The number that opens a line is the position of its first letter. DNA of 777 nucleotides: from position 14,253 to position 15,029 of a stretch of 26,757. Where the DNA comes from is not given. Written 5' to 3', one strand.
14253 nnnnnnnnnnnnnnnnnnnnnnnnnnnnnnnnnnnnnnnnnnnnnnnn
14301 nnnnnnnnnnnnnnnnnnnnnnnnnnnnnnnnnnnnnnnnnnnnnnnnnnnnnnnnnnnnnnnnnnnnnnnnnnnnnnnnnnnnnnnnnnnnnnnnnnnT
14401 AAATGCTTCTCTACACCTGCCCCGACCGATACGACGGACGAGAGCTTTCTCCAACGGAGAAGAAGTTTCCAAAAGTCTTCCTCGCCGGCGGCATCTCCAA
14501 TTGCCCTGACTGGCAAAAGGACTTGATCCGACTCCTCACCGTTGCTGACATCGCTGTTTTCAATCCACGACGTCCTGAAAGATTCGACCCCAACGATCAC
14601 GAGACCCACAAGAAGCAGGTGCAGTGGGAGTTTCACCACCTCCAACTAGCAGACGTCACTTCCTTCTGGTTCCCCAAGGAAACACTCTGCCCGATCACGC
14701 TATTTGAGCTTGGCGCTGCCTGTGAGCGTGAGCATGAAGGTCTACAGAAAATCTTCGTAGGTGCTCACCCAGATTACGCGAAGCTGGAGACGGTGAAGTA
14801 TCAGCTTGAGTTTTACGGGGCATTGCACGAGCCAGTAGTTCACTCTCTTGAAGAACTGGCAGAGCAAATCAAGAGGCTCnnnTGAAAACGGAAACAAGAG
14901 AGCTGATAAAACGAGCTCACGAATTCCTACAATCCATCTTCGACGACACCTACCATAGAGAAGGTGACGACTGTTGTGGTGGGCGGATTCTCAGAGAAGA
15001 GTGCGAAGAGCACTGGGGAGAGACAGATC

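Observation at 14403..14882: DNPH1/Rcl-like N-glycosidase family protein: possible nucleotide-pool or DNA-modification function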

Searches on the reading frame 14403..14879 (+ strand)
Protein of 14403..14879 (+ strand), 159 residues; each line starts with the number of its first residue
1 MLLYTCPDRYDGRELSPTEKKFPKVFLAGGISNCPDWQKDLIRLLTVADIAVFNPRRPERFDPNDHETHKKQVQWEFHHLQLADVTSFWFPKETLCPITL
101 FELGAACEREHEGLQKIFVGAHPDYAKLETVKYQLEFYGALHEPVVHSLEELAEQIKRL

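Call 3: search_protein_families(library=pfam, proteins=[window:14403-14879:+], max_evalue=1)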
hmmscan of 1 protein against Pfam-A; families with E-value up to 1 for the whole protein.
window:14403-14879:+ (159 aa): 1 family
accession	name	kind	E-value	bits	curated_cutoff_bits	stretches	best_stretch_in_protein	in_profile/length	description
PF15891.11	Nuc_deoxyri_tr2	-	7.3e-20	71.7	30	1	23-109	2-94/105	Nucleoside 2-deoxyribosyltransferase like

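Call 4: search_protein_families(library=phrogs, proteins=[window:14403-14879:+], max_evalue=1)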
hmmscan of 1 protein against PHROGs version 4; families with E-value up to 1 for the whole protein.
window:14403-14879:+ (159 aa): 1 family
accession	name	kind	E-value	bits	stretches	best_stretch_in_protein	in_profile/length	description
phrog_30579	-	unknown function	1.2e-10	42.4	1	22-109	17-111/164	-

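Call 5: search_protein_families(library=ncbifam, proteins=[window:14403-14879:+], max_evalue=1)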
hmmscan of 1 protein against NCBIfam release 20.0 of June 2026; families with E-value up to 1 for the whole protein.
window:14403-14879:+ (159 aa): 0 families

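Call 6: search_solved_structures(query=window:14403-14879:+, max_evalue=10, show_alignments=3)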
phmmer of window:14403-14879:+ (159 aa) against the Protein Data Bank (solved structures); distinct sequences matched with E-value up to 10: 1.
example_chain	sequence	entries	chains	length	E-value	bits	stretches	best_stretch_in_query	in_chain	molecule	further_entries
4mcj_A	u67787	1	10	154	4.6e-09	39.5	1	18-139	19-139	Uncharacterized protein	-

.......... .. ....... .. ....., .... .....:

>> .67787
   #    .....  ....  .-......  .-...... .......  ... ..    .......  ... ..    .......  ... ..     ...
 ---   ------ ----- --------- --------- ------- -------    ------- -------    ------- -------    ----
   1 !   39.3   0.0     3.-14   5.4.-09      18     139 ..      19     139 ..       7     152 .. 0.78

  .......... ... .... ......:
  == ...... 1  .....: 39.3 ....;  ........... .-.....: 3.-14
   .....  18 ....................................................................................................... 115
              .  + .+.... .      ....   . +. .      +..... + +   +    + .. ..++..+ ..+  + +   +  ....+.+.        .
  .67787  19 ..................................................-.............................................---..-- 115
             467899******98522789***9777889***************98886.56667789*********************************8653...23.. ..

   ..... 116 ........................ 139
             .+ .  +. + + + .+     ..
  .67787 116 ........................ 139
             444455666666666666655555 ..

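Call 10: search_dna_similar(query=window:14403-14879:+, collection=phages, mode=protein, max_rows=40, max_evalue=0.001)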
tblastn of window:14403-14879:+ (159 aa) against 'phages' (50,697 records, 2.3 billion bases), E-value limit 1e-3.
Records with a match: 36; places in all: 36; records where one place covers at least 80% of the query: 20.
Best place of each record, by identity: <60% 36.
By first word of the organism name: Prevotella 15; Caulobacter 11; Bertelyvirus 2; uncultured 2; Brevundimonas 2; Sinorhizobium 1; Ralstonia 1; Erythrobacter 1; Tunturiibacter 1.
By host as written in the record: Prevotella sp. 15; Caulobacter vibrioides CB15 11; - 2; Brevundimonas pondensis LVF1 2; Caulobacter crescentus 2; Sinohrizobium meliloti NRRL L-50 1; Ralstonia solanacearum 1; Erythrobacter sp. 1; and 1 more.
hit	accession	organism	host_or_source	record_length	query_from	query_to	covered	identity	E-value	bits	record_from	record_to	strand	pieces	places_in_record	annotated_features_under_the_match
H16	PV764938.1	Sinorhizobium phage Phosso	Sinohrizobium meliloti NRRL L-50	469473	15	147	84%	38.5%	1e-22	99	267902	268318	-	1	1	nucleoside deoxyribosyltransferase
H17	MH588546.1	Caulobacter phage CcrBL9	Caulobacter vibrioides CB15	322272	9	152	91%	35.3%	4e-12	68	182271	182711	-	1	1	hypothetical protein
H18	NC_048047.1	Caulobacter phage CcrBL9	Caulobacter vibrioides CB15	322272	9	152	91%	35.3%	4e-12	68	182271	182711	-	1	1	hypothetical protein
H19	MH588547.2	Caulobacter phage CcrSC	Caulobacter vibrioides CB15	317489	9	152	91%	35.3%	1e-11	67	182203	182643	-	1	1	hypothetical protein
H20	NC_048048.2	Caulobacter phage CcrSC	Caulobacter vibrioides CB15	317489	9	152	91%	35.3%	1e-11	67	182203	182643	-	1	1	hypothetical protein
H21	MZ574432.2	Caulobacter phage BL47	Caulobacter vibrioides CB15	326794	13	152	88%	34.0%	6e-13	71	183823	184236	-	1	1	hypothetical protein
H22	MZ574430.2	Caulobacter phage C2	Caulobacter vibrioides CB15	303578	13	152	88%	34.0%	8e-13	70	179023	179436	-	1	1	hypothetical protein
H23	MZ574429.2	Caulobacter phage C1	Caulobacter vibrioides CB15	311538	13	152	88%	34.0%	8e-13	70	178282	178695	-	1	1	hypothetical protein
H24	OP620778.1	Bertelyvirus sp.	Caulobacter vibrioides CB15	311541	13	152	88%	34.0%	8e-13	70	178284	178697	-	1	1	hypothetical protein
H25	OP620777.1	Bertelyvirus sp.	Caulobacter vibrioides CB15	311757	13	152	88%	34.0%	8e-13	70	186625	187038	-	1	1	hypothetical protein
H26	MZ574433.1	Caulobacter phage RB23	Caulobacter vibrioides CB15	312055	13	152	88%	34.0%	8e-13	70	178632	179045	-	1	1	hypothetical protein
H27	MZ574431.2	Caulobacter phage J4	Caulobacter vibrioides CB15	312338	13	152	88%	34.0%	8e-13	70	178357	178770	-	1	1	hypothetical protein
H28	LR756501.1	uncultured phage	metagenomic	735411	15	134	75%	36.6%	2e-16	81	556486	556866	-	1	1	record has no annotation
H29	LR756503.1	uncultured phage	metagenomic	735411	15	134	75%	36.6%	2e-16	81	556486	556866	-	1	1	record has no annotation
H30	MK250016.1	Prevotella phage Lak-A1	Prevotella sp.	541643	23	151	81%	33.1%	1e-8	59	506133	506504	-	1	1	record has no annotation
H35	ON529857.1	Brevundimonas phage vB_BpoS-Kikimora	Brevundimonas pondensis LVF1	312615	13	156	91%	29.6%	8e-8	56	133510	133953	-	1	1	nucleoside 2-deoxyribosyltransferase-like protein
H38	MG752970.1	Ralstonia phage RsoM2USA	Ralstonia solanacearum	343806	16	124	69%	34.7%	7e-7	53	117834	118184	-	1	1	hypothetical protein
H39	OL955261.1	Erythrobacter phage vB_EliS-L02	Erythrobacter sp.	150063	25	110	54%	38.9%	7e-9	59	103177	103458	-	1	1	hypothetical protein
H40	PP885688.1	Tunturiibacter phage Tunturi_5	Tunturiibacter psychrotolerans X4BP1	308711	25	108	53%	37.2%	5e-7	54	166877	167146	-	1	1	MutT/NUDIX hydrolase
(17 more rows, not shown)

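Call 17: find_homologous_proteins(query=window:14403-14879:+)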
Query window:14403-14879:+ (159 aa): 892 proteins with E <= 0.001 among 919 candidates; the best 120 are listed.
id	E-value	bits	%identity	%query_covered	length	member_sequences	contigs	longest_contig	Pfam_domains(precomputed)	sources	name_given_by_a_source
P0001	1.0e-106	372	100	100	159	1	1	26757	PF15891.12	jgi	jgi:hypothetical protein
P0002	6.6e-68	246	67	100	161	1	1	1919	PF15891.12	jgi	jgi:hypothetical protein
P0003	1.9e-50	189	57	100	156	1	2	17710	PF15891.12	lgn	-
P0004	2.9e-35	140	53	83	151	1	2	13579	PF15891.12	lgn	-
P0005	4.7e-35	139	46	99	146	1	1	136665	PF15891.12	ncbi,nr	ncbi:MAG: nucleoside 2-deoxyribosyltransferase domain-containing protein [Nanoarchaeota archaeon]|nr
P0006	6.4e-34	135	51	85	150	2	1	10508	PF15891.12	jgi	-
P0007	7.7e-34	135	49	86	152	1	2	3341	PF15891.12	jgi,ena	jgi:hypothetical protein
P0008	1.3e-33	134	47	96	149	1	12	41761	PF15891.12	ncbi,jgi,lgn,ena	-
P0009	1.5e-33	134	46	96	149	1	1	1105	PF15891.12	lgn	-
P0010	1.6e-33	134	49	96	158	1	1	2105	PF15891.12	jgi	jgi:hypothetical protein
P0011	1.7e-33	134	44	99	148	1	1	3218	PF15891.12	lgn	-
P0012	1.7e-33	134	46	96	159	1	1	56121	PF15891.12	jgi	-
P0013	1.9e-33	134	46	99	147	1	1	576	PF15891.12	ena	-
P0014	2.0e-33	134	46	99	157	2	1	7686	PF15891.12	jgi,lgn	-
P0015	2.1e-33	133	47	99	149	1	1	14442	PF15891.12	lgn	-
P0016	2.2e-33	133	43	99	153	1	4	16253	PF15891.12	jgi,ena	-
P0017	3.5e-33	133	44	99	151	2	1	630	PF15891.12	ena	-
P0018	4.2e-33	132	52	84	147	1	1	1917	PF15891.12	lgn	-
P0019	5.3e-33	132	46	99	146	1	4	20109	PF15891.12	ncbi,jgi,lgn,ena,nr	ncbi:MAG: nucleoside 2-deoxyribosyltransferase domain-containing protein [Nanoarchaeota archaeon]|nr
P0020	6.5e-33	132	46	97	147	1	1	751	PF15891.12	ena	-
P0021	9.6e-33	131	47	99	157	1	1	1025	PF15891.12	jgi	-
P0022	1.2e-32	131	45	96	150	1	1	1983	PF15891.12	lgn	-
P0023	1.3e-32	131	47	98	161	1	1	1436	PF15891.12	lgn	-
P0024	1.4e-32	131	48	84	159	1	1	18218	PF15891.12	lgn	-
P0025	1.4e-32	131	51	84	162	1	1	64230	PF15891.12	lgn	-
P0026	2.0e-32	130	44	99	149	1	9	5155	PF15891.12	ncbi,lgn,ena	ncbi:MAG: nucleoside 2-deoxyribosyltransferase domain-containing protein [Nanoarchaeota archaeon]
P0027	2.2e-32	130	45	96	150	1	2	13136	PF15891.12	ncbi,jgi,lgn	jgi:hypothetical protein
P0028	2.3e-32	130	49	85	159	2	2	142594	PF15891.12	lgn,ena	-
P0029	2.4e-32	130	46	96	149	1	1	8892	PF15891.12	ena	-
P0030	3.0e-32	130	46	99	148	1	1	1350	PF15891.12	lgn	-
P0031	3.0e-32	130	44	99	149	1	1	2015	PF15891.12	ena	-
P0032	3.5e-32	130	44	96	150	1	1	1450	PF15891.12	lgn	-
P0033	4.3e-32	129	43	99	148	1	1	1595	PF15891.12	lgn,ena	-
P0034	4.5e-32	129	51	85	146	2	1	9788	PF15891.12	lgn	-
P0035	6.8e-32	129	46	96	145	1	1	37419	PF15891.12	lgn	-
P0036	7.7e-32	128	45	99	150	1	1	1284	PF15891.12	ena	-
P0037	8.4e-32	128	51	84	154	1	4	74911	PF15891.12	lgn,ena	-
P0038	8.8e-32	128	51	84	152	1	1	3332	PF15891.12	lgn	-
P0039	9.1e-32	128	49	85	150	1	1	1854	PF15891.12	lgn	-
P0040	1.4e-31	128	46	91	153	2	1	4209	PF15891.12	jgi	-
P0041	1.4e-31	128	50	84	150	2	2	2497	PF15891.12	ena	-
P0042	1.7e-31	127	43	97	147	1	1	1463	PF15891.12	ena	-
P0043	1.9e-31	127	42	99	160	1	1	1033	PF15891.12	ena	-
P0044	2.0e-31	127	44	96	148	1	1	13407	PF15891.12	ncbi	-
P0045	2.1e-31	127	44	96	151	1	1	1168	PF15891.12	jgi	jgi:hypothetical protein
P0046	2.3e-31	127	46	96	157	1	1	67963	PF15891.12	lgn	-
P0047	2.3e-31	127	44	98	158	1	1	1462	PF15891.12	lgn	-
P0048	2.4e-31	127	46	99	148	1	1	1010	PF15891.12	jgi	jgi:hypothetical protein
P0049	2.8e-31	127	45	91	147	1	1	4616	PF15891.12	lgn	-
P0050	3.3e-31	126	47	94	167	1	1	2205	PF15891.12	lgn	-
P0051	3.4e-31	126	48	84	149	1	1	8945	PF15891.12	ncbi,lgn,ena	-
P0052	3.9e-31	126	47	98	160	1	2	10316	PF15891.12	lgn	-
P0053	4.4e-31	126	50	84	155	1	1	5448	PF15891.12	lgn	-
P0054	4.6e-31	126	48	84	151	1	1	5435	PF15891.12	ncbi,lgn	-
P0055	4.8e-31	126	45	96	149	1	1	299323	PF15891.12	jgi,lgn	jgi:hypothetical protein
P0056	4.9e-31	126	46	98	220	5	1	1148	PF15891.12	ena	-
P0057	5.6e-31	126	46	96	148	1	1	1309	PF15891.12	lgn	-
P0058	6.7e-31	125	44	86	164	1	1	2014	PF15891.12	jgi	jgi:hypothetical protein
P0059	7.0e-31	125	44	88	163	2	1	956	PF15891.12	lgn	-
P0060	7.2e-31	125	48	85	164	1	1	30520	PF15891.12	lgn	-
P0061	8.8e-31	125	42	96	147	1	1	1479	PF15891.12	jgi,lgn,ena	-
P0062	9.2e-31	125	46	87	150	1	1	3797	PF15891.12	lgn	-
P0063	9.7e-31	125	44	99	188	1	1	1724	PF15891.12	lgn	-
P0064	1.1e-30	125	43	86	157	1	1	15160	PF15891.12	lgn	-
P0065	1.1e-30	125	44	98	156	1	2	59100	PF15891.12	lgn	-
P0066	1.2e-30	125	48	96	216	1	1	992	PF15891.12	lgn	-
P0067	1.2e-30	125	46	95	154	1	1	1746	PF15891.12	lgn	-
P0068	1.2e-30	124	51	84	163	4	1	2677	PF15891.12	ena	-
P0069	1.2e-30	124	42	97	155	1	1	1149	PF15891.12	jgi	-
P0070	1.3e-30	124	43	99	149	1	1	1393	PF15891.12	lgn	-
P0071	1.3e-30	124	42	95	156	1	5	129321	PF15891.12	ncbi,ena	-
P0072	1.3e-30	124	51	84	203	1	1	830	PF15891.12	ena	-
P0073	1.3e-30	124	50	84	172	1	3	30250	PF15891.12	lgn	-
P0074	1.3e-30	124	45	96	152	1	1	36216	PF15891.12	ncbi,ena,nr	ncbi:MAG: nucleoside 2-deoxyribosyltransferase domain-containing protein [Nanoarchaeota archaeon]|nr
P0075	1.4e-30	124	46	84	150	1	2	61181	PF15891.12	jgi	jgi:hypothetical protein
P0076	1.4e-30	124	46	86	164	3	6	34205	PF15891.12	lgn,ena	-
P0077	1.4e-30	124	47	95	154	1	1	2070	PF15891.12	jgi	jgi:hypothetical protein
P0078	1.4e-30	124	44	99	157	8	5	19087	PF15891.12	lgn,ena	-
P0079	1.6e-30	124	44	96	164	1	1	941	PF15891.12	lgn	-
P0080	1.6e-30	124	49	83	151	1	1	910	PF15891.12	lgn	-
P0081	1.6e-30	124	45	98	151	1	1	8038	PF15891.12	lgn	-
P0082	1.7e-30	124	50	82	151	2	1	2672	PF15891.12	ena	-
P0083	2.2e-30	124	44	96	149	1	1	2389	PF15891.12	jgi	jgi:hypothetical protein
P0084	2.2e-30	124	45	98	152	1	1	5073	PF15891.12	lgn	-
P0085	2.2e-30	124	45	98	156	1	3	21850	PF15891.12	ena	-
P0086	2.3e-30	124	43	96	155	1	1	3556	PF15891.12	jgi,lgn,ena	-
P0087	2.4e-30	123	43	96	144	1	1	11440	PF15891.12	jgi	jgi:hypothetical protein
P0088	2.6e-30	123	43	89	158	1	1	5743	PF15891.12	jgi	jgi:hypothetical protein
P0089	2.6e-30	123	49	84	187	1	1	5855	PF15891.12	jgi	-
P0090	2.7e-30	123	47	87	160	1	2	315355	PF15891.12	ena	-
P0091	3.0e-30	123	44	86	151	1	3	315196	PF15891.12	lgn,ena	-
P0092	3.1e-30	123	43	99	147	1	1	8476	PF15891.12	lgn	-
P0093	3.2e-30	123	46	99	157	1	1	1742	PF15891.12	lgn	-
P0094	3.4e-30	123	51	88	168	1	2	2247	PF15891.12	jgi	jgi:hypothetical protein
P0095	3.7e-30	123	43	99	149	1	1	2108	PF15891.12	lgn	-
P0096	3.9e-30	123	44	96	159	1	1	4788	PF15891.12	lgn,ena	-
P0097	4.3e-30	123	53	72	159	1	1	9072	PF15891.12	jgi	jgi:Nucleoside 2-deoxyribosyltransferase like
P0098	4.3e-30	123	45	99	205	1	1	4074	PF15891.12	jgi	jgi:hypothetical protein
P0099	4.5e-30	123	46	84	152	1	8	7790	PF15891.12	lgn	-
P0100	4.7e-30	123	42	99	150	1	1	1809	PF15891.12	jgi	jgi:hypothetical protein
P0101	4.7e-30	123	46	91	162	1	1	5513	PF15891.12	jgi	jgi:hypothetical protein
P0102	4.9e-30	123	44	99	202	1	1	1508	PF15891.12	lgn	-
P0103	5.0e-30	122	44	99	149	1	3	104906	PF15891.12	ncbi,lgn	-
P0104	5.6e-30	122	42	99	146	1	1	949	PF15891.12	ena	-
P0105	6.7e-30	122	44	96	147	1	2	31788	PF15891.12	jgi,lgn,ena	-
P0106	7.0e-30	122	52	67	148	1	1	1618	PF15891.12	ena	-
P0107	7.6e-30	122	43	97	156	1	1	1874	PF15891.12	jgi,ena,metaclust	metaclust:\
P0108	7.7e-30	122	47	84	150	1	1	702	PF15891.12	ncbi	-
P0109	9.0e-30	122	45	96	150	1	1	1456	PF15891.12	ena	-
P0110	9.3e-30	122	47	86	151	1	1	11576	PF15891.12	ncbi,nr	ncbi:MAG: nucleoside 2-deoxyribosyltransferase domain-containing protein [Cytophagales bacterium]|nr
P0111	9.9e-30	122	49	89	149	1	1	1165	PF15891.12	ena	-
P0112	9.9e-30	122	43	99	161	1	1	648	PF15891.12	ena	-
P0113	1.0e-29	122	43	99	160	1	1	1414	PF15891.12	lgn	-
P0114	1.0e-29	121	45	99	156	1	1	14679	PF15891.12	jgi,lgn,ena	jgi:hypothetical protein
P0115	1.0e-29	121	45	87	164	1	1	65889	PF15891.12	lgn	-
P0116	1.1e-29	121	45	95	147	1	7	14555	PF15891.12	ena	-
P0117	1.2e-29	121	44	96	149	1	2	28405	PF15891.12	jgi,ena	jgi:hypothetical protein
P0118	1.3e-29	121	45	96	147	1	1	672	PF15891.12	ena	-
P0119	1.3e-29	121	42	90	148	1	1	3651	PF15891.12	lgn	-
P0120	1.4e-29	121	51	75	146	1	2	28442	PF15891.12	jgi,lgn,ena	-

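Call 23: get_annotated_region(hit=H16, flank=6000)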
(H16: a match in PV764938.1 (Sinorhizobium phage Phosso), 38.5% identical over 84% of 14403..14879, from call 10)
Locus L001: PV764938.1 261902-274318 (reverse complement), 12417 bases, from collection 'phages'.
description: Sinorhizobium phage Phosso, complete genome.
organism: Sinorhizobium phage Phosso (NCBI taxid 3435197)
taxonomy: Viruses
host: Sinohrizobium meliloti NRRL L-50; source: soil; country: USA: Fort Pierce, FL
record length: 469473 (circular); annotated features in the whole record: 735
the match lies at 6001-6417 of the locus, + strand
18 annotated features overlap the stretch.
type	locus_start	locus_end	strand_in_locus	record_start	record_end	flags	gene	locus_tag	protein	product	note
CDS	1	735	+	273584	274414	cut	-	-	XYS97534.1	ammonia-dependent NAD(+) synthetase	377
CDS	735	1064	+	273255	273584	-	-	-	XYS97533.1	hypothetical protein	376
CDS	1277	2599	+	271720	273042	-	-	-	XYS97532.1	nicotinate phosphoribosyltransferase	375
CDS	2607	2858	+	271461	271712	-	-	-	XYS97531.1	hypothetical protein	374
CDS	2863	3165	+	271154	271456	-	-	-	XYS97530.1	hypothetical protein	373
CDS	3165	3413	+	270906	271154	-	-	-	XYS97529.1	hypothetical protein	372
CDS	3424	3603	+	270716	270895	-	-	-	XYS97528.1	hypothetical protein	371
CDS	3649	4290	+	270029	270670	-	-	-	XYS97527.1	MutT-like nucleotide pyrophosphohydrolase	370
CDS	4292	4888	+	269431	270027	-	-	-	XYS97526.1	nicotinamide-nucleotide adenylyltransferase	369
CDS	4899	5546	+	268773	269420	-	-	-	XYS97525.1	hydrolase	368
CDS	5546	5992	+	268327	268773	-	-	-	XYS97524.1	hypothetical protein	367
CDS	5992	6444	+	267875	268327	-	-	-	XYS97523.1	nucleoside deoxyribosyltransferase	366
CDS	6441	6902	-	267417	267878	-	-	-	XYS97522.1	minor tail protein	365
CDS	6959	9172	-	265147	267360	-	-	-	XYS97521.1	minor tail protein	364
CDS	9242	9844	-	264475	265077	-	-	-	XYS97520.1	tail fiber protein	363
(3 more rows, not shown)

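Call 24: get_annotated_region(hit=H17, flank=6000)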
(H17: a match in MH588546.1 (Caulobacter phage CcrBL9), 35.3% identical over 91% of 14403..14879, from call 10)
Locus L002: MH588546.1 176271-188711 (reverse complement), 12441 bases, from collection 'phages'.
description: Caulobacter phage CcrBL9, complete genome.
organism: Caulobacter phage CcrBL9 (NCBI taxid 2283270)
taxonomy: Viruses; Duplodnaviria; Heunggongvirae; Uroviricota; Caudoviricetes; Dolichocephalovirinae; Bertelyvirus; Bertelyvirus BL9
host: Caulobacter vibrioides CB15; source: -; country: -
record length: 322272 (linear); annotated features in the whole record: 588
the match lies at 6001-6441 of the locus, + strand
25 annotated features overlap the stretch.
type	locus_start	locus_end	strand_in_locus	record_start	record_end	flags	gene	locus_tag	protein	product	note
CDS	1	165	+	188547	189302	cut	-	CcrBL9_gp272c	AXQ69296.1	hypothetical protein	-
CDS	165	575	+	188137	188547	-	-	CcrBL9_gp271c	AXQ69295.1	hypothetical protein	-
CDS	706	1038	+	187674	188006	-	-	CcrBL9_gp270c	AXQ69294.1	hypothetical protein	-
CDS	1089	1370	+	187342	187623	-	-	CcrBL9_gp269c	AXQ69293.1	hypothetical protein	-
CDS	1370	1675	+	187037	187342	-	-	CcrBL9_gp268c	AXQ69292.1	hypothetical protein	-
CDS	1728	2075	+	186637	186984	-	-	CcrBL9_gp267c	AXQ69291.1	hypothetical protein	-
CDS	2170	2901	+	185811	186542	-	-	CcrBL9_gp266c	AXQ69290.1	hypothetical protein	-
CDS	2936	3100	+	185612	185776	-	-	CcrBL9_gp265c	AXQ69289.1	hypothetical protein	-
CDS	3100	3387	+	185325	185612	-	-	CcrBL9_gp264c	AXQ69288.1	hypothetical protein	-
CDS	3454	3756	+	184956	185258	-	-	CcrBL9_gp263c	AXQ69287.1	hypothetical protein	-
CDS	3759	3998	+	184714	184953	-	-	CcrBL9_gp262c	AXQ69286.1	hypothetical protein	-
CDS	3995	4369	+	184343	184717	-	-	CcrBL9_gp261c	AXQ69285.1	hypothetical protein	-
CDS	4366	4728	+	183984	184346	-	-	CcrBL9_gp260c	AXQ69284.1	hypothetical protein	-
CDS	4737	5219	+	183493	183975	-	-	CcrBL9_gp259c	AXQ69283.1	hypothetical protein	-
CDS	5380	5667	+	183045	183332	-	-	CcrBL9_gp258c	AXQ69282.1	hypothetical protein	-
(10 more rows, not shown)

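Call 25: get_annotated_region(hit=H40, flank=6000)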
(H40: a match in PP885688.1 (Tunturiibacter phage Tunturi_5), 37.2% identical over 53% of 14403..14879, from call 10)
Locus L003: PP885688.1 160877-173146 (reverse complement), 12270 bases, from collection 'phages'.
description: Tunturiibacter phage Tunturi_5, complete genome.
organism: Tunturiibacter phage Tunturi_5 (NCBI taxid 3378199)
taxonomy: Viruses; Duplodnaviria; Heunggongvirae; Uroviricota; Caudoviricetes
host: Tunturiibacter psychrotolerans X4BP1; source: soil; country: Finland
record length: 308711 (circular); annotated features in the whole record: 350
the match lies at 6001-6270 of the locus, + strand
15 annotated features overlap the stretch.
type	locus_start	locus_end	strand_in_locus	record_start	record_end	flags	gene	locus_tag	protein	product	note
CDS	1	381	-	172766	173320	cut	-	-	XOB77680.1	hypothetical protein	ORF237; gp237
CDS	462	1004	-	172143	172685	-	-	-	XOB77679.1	endolysin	ORF236; gp236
CDS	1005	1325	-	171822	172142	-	-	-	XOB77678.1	transcriptional regulator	ORF235; gp235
CDS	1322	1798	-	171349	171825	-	-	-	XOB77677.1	hypothetical protein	ORF234; gp234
CDS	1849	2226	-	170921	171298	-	-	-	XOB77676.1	hypothetical protein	ORF233; gp233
CDS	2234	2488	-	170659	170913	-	-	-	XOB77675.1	hypothetical protein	ORF232; gp232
CDS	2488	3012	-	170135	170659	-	-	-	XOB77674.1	hypothetical protein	ORF231; gp231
CDS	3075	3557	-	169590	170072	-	-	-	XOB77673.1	hypothetical protein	ORF230; gp230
CDS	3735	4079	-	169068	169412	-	-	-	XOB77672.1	hypothetical protein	ORF229; gp229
CDS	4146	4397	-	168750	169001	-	-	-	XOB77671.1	hypothetical protein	ORF228; gp228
CDS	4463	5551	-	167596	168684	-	-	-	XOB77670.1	O-acetyltransferase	ORF227; gp227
CDS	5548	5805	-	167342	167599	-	-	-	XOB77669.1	hypothetical protein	ORF226; gp226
CDS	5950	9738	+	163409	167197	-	-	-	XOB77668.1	MutT/NUDIX hydrolase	ORF225; gp225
CDS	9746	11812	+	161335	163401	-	-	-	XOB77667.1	portal protein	ORF224; gp224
CDS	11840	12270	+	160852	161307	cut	-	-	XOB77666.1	RNA-binding protein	ORF223; gp223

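Call 26: get_annotated_region(hit=H35, flank=6000)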
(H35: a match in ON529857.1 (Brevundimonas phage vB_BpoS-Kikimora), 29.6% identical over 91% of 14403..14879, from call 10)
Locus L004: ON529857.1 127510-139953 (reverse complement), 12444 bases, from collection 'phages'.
description: Brevundimonas phage vB_BpoS-Kikimora, complete genome.
organism: Brevundimonas phage vB_BpoS-Kikimora (NCBI taxid 2948601)
taxonomy: Viruses; Duplodnaviria; Heunggongvirae; Uroviricota; Caudoviricetes; Dolichocephalovirinae
host: Brevundimonas pondensis LVF1; source: sewage; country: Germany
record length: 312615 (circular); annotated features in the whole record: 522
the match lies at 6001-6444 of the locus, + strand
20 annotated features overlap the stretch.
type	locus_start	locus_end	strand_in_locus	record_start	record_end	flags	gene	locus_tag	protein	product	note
CDS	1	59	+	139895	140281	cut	-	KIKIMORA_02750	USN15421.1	hypothetical protein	-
CDS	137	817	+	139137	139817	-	-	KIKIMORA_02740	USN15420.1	integrase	-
CDS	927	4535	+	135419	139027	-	-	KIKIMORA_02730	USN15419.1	hypothetical protein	-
CDS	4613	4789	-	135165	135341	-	-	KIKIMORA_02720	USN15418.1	hypothetical protein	-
CDS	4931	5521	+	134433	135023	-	-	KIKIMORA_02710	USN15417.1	middle transcription regulatory protein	middle transcription regulatory protein motA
CDS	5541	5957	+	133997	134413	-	-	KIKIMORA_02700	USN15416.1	hypothetical protein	-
CDS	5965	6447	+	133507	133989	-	-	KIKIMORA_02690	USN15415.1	nucleoside 2-deoxyribosyltransferase-like protein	-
CDS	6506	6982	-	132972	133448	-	-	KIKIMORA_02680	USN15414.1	hypothetical protein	-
CDS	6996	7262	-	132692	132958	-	-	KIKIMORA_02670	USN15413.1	hypothetical protein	-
CDS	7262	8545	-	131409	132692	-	-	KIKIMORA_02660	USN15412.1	DNA ligase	-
CDS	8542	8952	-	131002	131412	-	-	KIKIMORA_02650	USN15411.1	hypothetical protein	-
CDS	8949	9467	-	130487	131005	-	-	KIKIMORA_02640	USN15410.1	hypothetical protein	-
CDS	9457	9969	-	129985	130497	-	-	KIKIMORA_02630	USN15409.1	hypothetical protein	-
CDS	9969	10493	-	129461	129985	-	-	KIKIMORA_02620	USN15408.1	hypothetical protein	-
CDS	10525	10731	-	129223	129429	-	-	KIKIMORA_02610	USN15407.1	hypothetical protein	-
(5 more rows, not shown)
